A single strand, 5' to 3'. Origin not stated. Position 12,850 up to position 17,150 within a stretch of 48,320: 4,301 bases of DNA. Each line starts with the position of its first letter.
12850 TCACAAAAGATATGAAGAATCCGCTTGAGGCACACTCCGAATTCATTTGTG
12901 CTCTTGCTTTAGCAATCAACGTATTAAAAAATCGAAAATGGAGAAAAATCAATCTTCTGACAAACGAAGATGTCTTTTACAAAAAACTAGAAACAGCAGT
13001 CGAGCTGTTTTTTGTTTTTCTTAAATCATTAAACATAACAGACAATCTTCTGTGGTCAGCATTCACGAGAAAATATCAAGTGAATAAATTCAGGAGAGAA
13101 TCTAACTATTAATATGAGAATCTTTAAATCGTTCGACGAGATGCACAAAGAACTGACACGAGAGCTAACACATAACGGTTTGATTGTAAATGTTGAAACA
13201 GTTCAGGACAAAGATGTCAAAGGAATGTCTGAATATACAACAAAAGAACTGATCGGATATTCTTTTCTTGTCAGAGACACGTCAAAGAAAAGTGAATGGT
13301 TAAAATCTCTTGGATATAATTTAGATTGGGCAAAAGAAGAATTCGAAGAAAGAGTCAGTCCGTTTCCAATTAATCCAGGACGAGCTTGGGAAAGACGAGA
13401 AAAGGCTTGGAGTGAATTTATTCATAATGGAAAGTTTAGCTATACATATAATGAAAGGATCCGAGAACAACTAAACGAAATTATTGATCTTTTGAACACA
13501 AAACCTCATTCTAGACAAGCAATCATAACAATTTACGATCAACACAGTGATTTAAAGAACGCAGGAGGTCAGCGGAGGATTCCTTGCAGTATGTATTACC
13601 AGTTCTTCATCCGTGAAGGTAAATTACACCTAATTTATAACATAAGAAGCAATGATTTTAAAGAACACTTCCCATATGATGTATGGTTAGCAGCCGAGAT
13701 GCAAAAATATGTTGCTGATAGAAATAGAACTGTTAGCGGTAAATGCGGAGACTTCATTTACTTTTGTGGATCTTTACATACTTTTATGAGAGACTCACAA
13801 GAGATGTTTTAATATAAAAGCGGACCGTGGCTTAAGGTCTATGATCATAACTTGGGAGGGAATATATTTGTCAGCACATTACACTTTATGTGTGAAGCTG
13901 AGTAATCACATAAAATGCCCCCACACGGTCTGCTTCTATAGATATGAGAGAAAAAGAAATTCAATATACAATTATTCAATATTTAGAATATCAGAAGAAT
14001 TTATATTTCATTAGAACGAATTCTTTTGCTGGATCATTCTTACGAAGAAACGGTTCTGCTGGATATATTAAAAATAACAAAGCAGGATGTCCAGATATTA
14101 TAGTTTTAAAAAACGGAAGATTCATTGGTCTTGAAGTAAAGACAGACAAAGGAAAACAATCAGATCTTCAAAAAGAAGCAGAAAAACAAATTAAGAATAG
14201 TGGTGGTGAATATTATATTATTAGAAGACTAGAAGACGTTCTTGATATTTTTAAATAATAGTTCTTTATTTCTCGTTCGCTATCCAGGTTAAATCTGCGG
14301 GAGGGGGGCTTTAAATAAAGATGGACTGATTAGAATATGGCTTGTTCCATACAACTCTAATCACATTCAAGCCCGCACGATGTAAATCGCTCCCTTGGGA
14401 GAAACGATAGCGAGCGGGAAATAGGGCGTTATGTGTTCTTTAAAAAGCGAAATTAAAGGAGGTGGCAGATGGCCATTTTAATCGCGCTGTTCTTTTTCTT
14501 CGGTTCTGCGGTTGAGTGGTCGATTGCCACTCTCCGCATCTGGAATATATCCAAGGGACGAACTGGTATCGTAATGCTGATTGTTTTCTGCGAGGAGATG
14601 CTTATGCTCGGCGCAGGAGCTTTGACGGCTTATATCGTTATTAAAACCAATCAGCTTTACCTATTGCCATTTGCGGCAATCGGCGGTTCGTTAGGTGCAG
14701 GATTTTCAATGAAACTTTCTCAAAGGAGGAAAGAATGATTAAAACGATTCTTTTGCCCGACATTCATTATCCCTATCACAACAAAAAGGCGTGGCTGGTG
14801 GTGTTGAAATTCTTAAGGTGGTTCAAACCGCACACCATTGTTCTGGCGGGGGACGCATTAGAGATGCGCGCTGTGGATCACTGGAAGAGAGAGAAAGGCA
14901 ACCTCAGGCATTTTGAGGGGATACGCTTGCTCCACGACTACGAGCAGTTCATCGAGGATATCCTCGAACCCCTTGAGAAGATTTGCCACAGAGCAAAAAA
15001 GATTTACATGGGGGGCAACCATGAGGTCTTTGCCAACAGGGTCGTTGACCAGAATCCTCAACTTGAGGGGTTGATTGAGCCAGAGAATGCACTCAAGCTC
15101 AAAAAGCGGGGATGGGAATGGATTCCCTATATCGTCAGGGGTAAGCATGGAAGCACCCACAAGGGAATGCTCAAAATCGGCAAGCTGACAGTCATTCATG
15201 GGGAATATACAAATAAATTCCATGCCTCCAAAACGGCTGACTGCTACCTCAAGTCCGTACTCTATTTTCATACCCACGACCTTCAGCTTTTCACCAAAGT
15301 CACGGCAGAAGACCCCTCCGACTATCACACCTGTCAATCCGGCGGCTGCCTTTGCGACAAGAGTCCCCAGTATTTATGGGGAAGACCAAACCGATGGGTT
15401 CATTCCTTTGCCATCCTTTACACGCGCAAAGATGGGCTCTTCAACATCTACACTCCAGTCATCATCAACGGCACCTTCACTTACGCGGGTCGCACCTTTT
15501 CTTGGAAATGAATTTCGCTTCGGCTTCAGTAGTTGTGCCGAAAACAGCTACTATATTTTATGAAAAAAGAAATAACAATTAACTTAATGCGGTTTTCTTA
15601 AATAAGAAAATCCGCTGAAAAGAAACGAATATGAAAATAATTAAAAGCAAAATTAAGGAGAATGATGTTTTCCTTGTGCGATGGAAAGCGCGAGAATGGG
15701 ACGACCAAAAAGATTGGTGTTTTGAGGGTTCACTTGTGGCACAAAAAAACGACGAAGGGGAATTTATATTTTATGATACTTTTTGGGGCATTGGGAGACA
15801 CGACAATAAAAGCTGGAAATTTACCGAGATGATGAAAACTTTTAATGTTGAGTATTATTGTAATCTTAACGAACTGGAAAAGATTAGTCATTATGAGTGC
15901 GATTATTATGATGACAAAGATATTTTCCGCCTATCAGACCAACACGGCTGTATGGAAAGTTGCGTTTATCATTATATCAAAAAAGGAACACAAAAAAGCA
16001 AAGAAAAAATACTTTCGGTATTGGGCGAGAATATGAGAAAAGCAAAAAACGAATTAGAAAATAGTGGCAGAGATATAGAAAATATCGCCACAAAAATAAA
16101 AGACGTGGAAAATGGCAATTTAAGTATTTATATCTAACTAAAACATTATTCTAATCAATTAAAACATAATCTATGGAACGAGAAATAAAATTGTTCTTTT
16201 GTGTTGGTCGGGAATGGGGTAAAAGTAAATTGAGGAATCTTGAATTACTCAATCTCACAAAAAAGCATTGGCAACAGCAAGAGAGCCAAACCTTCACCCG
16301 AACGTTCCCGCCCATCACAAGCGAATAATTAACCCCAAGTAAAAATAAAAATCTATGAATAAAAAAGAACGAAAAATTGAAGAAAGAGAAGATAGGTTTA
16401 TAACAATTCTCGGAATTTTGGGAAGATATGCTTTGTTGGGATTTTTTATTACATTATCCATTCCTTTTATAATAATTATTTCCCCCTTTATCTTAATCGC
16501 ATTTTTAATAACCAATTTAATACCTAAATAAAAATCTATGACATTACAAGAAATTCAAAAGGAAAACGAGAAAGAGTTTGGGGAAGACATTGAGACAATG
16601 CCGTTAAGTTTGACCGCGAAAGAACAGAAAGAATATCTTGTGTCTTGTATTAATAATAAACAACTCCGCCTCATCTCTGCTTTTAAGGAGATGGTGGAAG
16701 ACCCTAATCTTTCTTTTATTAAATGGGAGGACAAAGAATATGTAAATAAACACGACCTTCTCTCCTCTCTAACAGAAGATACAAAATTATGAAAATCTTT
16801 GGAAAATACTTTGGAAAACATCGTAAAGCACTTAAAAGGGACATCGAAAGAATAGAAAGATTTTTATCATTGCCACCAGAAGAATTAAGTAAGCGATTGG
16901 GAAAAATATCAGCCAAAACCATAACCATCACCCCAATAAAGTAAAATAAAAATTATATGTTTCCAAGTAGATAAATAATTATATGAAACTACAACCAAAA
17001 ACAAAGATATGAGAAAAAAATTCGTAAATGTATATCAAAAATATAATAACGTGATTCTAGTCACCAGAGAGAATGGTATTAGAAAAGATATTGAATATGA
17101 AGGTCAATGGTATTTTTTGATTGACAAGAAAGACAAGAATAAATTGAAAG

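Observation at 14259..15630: High-GC, Shine-Dalgarno-bearing two-gene island (membrane protein + metallophosphoesterase) grafted onto a native early-gene leader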

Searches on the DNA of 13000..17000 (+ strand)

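Call 6: search_dna_similar(query=window:13000-17000:+, collection=phages, mode=distant, max_rows=30)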
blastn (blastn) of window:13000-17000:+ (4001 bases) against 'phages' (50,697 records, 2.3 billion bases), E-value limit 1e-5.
No match.
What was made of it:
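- Tried and rejected: Close phage relatives in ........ by blastn: none (call 6).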

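Call 8: search_rna_families(source=window, start=13700, end=15800, threshold=evalue, max_evalue=5, show_alignments=3)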
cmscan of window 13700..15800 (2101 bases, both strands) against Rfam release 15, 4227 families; matches with E-value up to 5: 2.
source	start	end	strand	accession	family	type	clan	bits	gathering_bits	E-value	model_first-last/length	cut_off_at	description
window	15513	15634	+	RF00403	SNORA41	Gene; snRNA; snoRNA; HACA-box;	-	23.4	80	0.61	1-133/133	no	Small nucleolar RNA SNORA41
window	15424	15469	-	RF01134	sR30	Gene; snRNA; snoRNA; CD-box;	-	12.6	38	4.9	1-57/57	no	Small nucleolar RNA sR30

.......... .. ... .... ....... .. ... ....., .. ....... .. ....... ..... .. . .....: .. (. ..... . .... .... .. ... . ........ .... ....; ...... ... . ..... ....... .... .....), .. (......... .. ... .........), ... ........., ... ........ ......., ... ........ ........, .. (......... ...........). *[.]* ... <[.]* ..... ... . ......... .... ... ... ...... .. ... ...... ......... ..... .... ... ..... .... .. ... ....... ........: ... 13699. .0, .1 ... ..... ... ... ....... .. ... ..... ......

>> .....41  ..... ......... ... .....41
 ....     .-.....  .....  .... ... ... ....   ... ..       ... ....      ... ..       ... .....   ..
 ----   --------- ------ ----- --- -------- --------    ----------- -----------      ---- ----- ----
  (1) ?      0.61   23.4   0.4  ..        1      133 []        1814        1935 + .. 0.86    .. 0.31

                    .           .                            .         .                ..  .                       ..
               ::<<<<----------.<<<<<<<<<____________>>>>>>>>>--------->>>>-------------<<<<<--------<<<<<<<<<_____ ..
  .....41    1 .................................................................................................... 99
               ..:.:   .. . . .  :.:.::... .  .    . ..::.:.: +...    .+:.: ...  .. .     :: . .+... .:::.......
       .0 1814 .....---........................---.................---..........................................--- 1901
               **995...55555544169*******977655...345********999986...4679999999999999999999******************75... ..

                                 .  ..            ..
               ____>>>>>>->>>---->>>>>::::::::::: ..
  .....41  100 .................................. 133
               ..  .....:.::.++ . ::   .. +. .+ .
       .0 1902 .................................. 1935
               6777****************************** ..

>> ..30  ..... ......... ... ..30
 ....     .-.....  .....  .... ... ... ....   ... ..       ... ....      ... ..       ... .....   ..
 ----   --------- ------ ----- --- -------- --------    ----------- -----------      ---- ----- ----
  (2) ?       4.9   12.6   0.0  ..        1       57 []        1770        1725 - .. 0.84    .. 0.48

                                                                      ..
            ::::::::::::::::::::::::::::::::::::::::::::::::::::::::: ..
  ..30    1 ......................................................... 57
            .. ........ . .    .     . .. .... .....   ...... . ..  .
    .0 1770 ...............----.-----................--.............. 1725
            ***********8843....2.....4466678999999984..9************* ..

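Call 90: search_rna_families(source=L002, start=7100, end=7560, threshold=evalue, max_evalue=10)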
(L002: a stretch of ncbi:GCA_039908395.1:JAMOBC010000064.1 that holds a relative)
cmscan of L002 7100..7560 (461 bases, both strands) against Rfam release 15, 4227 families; matches with E-value up to 10: 0.
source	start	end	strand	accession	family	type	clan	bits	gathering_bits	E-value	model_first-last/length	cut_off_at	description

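Call 91: search_rna_families(source=window, start=14240, end=14480, threshold=evalue, max_evalue=10)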
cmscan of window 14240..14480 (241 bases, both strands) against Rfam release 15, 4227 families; matches with E-value up to 10: 0.
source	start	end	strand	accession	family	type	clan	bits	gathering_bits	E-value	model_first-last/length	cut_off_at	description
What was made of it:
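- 14255..14435 (+): Conserved structured RNA element of about 180 nt. It has a long closing helix P1 (about 22 bp), three inner helices and an extra hairpin. It lies directly 5' of the cassette. No Rfam match at E<=10 (calls 8, 90, 91).
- On Known RNA families (Rfam 15: riboswitches, leaders, sRNAs): No match at E<=10 for window 14240-14480 or L002 7100-7560 (calls 90, 91).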

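Call 92: build_rna_model(alignment_id=A6)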
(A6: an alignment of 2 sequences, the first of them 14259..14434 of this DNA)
Model R1 built from alignment A6 (2 sequences, 185 columns); structure: RNAalifold consensus.
model positions 185; base pairs 47; branch points 0; effective number of sequences 1.14; information 0.589 bits per position. Calibrated on 0.2 Mb of random sequence (short: E-values are rough).
structure used (alignment columns):
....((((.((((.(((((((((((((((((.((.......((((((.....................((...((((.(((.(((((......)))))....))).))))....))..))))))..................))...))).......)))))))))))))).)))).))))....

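Call 94: search_with_rna_model(model_id=R1, sources=[window, L001, L002, L003, L004, L010, L012, L013, L015, L016, L017, L018, L019, L020, L021, L022, L023, L024, L028, L031, L035, L059, L060, L061, L062, L063, L064, L065, L066, L067, L068, L069, L070, L071, L072, L073, L074, L075, L076, L077, L078, L079, L080, L081, L082, L083, L084, L085, L086, L087, L088, L089, L090, L091, L092, L093, L094, L095, L096, L097, L098, L100, L101, L102, L103, L104, L105, L106, L108, L109, L110, L111, L112, L113, L114, L116, L117, L118, L119, L120, L121, L122, L123, L124, L125, L126, L127, L128, L129, L130, L136, L137, L138], max_evalue=5, show_alignments=4)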
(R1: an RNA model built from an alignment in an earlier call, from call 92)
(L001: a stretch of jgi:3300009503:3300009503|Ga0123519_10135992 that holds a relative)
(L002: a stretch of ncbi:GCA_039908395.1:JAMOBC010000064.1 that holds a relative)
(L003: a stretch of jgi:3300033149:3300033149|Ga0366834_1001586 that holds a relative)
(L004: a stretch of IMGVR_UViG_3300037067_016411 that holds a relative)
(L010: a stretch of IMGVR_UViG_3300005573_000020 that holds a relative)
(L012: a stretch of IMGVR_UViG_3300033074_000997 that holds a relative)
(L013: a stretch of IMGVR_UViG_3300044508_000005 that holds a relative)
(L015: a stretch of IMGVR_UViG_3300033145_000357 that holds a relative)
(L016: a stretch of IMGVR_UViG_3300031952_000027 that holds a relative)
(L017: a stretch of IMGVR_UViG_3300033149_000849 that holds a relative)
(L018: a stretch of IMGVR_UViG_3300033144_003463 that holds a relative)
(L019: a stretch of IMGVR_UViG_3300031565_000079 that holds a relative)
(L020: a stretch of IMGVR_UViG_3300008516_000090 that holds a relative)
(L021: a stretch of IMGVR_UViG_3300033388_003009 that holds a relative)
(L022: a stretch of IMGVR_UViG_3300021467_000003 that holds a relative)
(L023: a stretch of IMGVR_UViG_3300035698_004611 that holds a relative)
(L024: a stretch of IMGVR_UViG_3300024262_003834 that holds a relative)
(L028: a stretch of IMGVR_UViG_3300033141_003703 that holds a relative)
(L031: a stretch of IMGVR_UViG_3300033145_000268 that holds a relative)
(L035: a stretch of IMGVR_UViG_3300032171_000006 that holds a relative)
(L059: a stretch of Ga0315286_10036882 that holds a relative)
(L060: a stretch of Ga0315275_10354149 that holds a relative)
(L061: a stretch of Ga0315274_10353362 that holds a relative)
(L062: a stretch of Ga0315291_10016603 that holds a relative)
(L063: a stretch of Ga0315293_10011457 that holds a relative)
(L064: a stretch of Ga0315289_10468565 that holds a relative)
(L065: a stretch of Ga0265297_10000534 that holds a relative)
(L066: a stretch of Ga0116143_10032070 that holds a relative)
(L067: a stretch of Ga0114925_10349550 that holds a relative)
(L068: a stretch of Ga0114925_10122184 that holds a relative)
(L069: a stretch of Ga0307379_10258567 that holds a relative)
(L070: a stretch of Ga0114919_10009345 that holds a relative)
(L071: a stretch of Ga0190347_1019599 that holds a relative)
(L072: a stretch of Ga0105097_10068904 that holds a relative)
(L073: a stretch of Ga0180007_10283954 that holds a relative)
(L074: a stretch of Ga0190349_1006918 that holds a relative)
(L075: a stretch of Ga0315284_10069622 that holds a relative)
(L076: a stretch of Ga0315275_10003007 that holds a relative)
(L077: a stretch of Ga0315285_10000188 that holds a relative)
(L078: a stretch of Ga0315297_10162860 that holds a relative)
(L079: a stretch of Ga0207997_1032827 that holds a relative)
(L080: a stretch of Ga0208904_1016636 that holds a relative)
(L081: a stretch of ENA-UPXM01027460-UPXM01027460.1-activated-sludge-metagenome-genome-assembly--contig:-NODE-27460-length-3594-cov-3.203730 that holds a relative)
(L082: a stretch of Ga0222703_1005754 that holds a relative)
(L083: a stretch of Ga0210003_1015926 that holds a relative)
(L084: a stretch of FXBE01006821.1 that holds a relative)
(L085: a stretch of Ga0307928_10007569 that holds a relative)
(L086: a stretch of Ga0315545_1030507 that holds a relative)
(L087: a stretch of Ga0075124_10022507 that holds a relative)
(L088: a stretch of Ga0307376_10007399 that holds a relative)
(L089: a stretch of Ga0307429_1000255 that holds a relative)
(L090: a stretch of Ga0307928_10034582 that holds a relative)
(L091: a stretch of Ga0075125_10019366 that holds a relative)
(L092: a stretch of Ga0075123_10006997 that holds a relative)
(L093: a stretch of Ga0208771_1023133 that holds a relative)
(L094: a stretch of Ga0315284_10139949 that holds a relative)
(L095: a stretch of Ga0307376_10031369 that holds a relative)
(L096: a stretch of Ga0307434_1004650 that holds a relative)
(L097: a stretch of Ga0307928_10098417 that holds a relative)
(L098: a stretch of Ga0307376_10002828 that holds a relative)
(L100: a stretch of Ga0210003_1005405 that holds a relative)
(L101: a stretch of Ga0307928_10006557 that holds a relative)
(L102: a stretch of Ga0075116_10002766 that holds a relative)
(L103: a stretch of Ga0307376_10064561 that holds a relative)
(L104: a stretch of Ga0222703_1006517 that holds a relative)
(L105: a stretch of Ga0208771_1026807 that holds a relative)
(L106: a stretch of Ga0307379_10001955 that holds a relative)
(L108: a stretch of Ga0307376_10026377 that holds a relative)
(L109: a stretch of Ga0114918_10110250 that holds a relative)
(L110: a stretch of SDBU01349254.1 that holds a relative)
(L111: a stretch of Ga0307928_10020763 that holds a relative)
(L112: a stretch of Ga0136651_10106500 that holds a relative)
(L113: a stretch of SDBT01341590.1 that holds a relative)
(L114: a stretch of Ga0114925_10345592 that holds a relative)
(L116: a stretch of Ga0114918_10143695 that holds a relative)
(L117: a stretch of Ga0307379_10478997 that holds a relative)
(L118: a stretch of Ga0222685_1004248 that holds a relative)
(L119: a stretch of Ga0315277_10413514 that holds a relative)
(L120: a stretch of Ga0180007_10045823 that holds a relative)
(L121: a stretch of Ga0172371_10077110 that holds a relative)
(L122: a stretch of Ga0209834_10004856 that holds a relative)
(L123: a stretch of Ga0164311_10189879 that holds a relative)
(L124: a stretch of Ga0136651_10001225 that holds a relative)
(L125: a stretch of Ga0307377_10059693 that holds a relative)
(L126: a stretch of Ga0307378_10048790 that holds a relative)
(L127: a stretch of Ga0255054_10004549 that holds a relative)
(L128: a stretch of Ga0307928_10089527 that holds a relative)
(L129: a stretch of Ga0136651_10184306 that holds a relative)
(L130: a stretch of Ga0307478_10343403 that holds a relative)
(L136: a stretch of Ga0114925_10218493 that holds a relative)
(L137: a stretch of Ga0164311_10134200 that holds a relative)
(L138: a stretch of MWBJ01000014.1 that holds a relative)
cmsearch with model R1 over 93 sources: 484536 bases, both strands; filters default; matches with E-value up to 5: 9.
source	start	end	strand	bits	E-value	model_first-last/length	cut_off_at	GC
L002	7155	7338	+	206.1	3.1e-52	1-185/185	no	0.4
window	14255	14435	+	197.4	6.6e-50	1-185/185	no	0.44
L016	2984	3148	+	49.7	1.2e-10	1-185/185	no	0.44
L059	1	113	+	45.2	1.9e-09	70-185/185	5'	0.5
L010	8272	8339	+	19.8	0.011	1-185/185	no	0.4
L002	7155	7338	-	17.3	0.054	1-185/185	no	0.4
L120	1584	1657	+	14.1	0.37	1-185/185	no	0.41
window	3515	3590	+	13.1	0.7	1-185/185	no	0.29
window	35790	35855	-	12.1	1.3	1-185/185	no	0.47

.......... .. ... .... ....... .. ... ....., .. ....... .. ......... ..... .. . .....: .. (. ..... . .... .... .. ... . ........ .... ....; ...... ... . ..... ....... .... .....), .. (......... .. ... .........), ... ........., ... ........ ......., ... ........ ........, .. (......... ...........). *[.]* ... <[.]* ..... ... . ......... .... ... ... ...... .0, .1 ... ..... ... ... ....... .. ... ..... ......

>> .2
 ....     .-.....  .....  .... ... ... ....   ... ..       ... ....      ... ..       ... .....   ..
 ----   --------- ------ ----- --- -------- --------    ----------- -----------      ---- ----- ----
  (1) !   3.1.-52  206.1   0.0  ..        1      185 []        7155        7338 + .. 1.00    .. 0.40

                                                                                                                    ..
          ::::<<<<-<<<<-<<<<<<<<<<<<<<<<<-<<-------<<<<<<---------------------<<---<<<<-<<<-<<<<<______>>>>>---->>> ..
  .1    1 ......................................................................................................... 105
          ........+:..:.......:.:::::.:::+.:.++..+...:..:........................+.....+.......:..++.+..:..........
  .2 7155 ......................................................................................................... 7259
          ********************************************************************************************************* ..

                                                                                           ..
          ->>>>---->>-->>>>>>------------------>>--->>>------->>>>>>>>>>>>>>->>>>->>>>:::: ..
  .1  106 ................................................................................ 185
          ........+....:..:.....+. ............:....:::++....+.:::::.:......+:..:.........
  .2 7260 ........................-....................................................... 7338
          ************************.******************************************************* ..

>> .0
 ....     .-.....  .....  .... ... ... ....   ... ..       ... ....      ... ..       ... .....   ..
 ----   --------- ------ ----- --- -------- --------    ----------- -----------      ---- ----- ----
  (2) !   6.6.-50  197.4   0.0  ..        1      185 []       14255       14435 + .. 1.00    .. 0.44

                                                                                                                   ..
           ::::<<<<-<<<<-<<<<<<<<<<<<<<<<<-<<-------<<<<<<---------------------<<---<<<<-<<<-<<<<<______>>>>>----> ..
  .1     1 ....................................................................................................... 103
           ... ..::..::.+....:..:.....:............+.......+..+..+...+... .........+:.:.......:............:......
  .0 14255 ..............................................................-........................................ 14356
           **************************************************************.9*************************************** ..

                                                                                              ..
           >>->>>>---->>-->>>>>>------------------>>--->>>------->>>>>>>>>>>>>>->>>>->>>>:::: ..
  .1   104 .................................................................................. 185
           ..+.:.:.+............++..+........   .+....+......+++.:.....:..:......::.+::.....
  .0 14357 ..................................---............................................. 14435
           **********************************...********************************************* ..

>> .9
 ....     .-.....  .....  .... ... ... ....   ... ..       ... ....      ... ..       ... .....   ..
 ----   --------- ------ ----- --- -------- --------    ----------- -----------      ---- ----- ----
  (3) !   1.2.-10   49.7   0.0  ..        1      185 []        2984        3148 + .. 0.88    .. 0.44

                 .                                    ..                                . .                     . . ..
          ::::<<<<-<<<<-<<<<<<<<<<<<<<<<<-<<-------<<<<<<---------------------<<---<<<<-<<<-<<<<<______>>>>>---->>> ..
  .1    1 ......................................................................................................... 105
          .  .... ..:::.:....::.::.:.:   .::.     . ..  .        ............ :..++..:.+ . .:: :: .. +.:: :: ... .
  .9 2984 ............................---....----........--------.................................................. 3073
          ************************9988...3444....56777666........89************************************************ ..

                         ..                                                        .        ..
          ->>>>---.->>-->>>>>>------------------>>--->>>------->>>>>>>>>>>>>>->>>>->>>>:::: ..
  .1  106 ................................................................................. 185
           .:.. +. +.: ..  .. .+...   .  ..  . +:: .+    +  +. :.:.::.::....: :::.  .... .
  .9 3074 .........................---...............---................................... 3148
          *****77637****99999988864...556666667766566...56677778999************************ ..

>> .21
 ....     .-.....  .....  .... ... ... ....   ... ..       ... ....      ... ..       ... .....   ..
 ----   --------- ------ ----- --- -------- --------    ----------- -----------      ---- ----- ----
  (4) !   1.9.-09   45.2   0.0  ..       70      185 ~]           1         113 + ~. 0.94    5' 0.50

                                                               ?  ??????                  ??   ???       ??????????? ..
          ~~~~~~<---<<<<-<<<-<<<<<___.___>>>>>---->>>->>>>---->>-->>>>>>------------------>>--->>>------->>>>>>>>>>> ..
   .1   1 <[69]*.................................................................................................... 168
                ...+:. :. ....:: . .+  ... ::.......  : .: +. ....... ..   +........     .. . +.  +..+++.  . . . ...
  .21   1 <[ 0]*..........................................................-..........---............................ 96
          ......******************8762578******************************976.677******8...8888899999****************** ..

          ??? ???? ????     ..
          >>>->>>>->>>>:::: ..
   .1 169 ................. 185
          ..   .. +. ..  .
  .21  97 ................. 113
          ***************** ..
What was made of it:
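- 14255..14435 (+): The CM R1 finds L016 2984-3148 (E 1e-10) and L059 1-113 (E 2e-9), and nothing else significant in 484 kb (call 94).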

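Call 95: search_with_rna_model(model_id=R1, sources=[window, L002, L016, L059], max_evalue=0.00001, make_alignment=true)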
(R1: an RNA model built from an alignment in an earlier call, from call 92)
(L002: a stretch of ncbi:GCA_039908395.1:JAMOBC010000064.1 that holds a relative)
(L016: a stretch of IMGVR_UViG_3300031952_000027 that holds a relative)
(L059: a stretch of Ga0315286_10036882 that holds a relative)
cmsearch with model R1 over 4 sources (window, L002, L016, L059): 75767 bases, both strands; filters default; matches with E-value up to 0.00001: 4.
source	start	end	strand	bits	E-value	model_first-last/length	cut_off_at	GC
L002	7155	7338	+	206.1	4.8e-53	1-185/185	no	0.4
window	14255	14435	+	197.4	1e-50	1-185/185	no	0.44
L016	2984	3148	+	49.7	1.9e-11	1-185/185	no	0.44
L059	1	113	+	45.2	3e-10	70-185/185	5'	0.5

Alignment A7: 4 matches aligned to the model, 187 columns, each read 5' to 3' on its own strand. Consensus structure (alignment columns), stored with it:
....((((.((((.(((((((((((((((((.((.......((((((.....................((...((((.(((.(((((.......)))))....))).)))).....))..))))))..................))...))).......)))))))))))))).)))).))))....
